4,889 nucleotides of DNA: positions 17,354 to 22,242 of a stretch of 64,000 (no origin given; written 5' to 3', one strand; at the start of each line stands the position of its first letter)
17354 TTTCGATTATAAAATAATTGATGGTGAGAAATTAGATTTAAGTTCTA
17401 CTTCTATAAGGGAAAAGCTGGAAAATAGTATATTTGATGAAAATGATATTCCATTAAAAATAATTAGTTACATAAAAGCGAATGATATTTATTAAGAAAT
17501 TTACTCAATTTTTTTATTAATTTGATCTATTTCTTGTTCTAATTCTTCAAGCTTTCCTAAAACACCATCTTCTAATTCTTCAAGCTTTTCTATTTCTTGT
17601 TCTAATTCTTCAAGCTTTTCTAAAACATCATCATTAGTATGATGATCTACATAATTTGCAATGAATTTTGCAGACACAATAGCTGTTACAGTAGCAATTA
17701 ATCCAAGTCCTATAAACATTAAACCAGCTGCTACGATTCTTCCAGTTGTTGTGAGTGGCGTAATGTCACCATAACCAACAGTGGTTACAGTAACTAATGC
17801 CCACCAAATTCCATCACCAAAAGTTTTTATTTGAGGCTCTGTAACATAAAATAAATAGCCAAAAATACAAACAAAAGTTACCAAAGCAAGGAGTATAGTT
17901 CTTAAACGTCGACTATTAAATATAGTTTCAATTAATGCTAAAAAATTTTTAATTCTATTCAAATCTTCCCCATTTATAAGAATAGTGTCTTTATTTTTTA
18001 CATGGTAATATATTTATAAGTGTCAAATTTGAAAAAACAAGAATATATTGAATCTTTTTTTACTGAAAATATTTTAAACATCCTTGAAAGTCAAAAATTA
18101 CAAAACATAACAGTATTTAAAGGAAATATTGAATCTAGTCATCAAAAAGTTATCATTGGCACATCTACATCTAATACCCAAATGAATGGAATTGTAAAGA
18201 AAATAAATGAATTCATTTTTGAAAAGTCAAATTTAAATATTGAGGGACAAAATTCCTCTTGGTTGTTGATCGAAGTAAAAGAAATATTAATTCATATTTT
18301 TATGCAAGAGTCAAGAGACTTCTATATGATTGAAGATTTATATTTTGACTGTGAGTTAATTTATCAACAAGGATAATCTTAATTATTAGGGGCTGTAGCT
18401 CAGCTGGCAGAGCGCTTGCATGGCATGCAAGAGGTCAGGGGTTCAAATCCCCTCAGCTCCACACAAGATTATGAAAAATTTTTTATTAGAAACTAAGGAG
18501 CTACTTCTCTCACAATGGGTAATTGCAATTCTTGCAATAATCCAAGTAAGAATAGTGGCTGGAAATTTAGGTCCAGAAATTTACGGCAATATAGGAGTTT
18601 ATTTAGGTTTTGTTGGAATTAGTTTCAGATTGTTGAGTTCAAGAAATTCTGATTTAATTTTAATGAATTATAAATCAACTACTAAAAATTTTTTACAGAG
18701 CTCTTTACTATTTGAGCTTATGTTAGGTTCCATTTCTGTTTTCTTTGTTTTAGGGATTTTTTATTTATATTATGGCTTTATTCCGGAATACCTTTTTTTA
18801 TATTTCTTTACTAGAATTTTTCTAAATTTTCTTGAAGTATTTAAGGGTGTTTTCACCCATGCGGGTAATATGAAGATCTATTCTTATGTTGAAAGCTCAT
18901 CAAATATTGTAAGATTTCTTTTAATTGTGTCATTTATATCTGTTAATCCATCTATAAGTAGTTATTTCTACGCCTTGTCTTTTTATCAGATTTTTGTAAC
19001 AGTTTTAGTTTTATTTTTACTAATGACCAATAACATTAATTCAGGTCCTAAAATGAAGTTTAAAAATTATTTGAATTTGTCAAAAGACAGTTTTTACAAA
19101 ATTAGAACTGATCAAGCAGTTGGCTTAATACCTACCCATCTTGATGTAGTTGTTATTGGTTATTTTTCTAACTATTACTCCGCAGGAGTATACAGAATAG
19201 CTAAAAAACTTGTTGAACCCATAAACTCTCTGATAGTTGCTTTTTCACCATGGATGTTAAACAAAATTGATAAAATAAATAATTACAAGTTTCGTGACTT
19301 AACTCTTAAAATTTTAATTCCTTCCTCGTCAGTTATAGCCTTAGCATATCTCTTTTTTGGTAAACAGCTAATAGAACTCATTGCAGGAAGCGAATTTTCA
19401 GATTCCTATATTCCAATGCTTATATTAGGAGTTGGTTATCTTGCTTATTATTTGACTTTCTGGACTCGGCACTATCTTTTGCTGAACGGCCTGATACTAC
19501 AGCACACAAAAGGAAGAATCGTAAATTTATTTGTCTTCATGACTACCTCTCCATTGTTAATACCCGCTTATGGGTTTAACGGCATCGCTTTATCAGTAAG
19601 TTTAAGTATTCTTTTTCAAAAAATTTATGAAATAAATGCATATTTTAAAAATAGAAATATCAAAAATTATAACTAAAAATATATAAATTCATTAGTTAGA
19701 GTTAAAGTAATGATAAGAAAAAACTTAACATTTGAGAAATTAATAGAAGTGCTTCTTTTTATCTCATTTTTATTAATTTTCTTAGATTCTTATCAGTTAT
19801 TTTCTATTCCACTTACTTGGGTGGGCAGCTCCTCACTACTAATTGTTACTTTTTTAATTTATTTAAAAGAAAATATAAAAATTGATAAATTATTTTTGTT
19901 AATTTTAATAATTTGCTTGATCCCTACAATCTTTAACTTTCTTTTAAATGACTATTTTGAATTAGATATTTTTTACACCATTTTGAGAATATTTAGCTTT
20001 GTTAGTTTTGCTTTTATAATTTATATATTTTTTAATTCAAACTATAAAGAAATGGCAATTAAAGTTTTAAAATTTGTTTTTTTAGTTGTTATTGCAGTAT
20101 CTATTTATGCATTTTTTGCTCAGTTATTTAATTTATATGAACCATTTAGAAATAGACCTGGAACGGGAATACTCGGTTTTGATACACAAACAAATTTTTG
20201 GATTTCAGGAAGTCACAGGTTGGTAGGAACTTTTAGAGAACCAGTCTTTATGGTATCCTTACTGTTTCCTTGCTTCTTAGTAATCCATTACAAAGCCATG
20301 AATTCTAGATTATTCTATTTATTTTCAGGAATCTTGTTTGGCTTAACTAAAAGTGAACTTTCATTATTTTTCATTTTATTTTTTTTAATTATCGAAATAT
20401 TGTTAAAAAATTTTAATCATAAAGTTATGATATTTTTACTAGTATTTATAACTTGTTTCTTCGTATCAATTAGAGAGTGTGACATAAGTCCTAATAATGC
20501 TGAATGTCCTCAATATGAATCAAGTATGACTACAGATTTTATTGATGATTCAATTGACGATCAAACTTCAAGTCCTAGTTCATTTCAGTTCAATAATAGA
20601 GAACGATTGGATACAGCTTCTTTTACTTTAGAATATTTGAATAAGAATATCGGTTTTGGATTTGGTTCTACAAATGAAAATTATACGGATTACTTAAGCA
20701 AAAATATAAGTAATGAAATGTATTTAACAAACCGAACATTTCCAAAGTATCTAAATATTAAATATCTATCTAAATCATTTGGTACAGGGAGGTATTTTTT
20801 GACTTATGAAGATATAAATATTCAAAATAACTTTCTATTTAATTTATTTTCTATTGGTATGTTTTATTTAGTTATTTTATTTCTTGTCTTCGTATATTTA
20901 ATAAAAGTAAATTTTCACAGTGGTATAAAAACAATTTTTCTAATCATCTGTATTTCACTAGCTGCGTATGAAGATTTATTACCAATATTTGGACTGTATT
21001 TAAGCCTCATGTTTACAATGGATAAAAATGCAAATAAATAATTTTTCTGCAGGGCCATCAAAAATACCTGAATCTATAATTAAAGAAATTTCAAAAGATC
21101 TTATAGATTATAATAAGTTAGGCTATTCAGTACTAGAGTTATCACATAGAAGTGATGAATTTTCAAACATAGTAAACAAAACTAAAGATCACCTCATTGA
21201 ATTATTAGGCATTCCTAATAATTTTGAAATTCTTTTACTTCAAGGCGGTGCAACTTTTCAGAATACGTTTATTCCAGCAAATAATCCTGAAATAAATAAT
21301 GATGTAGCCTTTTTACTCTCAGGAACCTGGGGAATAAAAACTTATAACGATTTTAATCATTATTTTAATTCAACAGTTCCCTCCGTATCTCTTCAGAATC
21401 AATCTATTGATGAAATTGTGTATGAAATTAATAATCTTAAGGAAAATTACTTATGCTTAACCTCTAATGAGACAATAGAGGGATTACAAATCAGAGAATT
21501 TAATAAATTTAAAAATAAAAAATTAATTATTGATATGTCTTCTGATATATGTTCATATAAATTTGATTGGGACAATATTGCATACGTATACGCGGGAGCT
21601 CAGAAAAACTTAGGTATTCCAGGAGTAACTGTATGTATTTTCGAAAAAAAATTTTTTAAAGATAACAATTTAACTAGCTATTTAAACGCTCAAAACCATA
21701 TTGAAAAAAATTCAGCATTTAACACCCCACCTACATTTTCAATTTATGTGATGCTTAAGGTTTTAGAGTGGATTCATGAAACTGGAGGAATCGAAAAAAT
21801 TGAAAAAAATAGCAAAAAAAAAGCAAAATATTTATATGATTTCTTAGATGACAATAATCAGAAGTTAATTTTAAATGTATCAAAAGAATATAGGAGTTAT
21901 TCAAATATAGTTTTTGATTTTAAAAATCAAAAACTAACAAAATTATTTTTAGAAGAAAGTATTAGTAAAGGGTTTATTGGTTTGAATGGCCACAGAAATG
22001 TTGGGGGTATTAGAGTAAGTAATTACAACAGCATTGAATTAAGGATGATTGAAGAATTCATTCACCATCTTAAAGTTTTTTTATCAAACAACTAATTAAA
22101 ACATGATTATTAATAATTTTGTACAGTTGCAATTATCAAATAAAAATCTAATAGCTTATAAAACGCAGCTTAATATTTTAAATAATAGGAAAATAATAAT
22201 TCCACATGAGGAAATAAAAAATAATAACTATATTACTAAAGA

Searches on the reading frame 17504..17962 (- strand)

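Call 63: search_protein_families(library=pfam, proteins=[window:17504-17962:-], max_evalue=0.0001)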
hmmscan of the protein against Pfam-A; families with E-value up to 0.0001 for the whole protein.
window:17504-17962:- (153 aa): 3 families
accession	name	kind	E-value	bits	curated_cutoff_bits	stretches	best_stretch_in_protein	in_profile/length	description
PF07885.22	Ion_trans_2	-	6.4e-17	61.6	22.5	1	27-99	2-76/79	Ion channel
PF00520.37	Ion_trans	-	2e-10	40.8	25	1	2-100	110-233/241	Ion transport protein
PF07264.17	EI24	-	9.8e-05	23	32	0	7-121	2-97/199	Sulfate transporter CysZ/Etoposide-induced protein 2.4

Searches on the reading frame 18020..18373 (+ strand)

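Call 63: search_protein_families(library=pfam, proteins=[window:18020-18373:+], max_evalue=0.0001)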
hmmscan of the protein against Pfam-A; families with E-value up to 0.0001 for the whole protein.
window:18020-18373:+ (118 aa): 1 family
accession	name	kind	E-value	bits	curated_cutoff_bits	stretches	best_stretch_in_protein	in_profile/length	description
PF02410.21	RsfS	-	2.7e-18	66.4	21.6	1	17-108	2-98/98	Ribosomal silencing factor during starvation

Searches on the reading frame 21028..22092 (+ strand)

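Call 64: search_protein_families(library=pfam, proteins=[window:21028-22092:+], max_evalue=0.0001)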
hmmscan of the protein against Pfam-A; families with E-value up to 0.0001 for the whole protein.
window:21028-22092:+ (355 aa): 1 family
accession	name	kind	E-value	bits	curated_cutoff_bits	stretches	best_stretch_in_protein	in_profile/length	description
PF00266.25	Aminotran_5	-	8.8e-28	97.8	21.5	1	3-311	1-331/371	Aminotransferase class-V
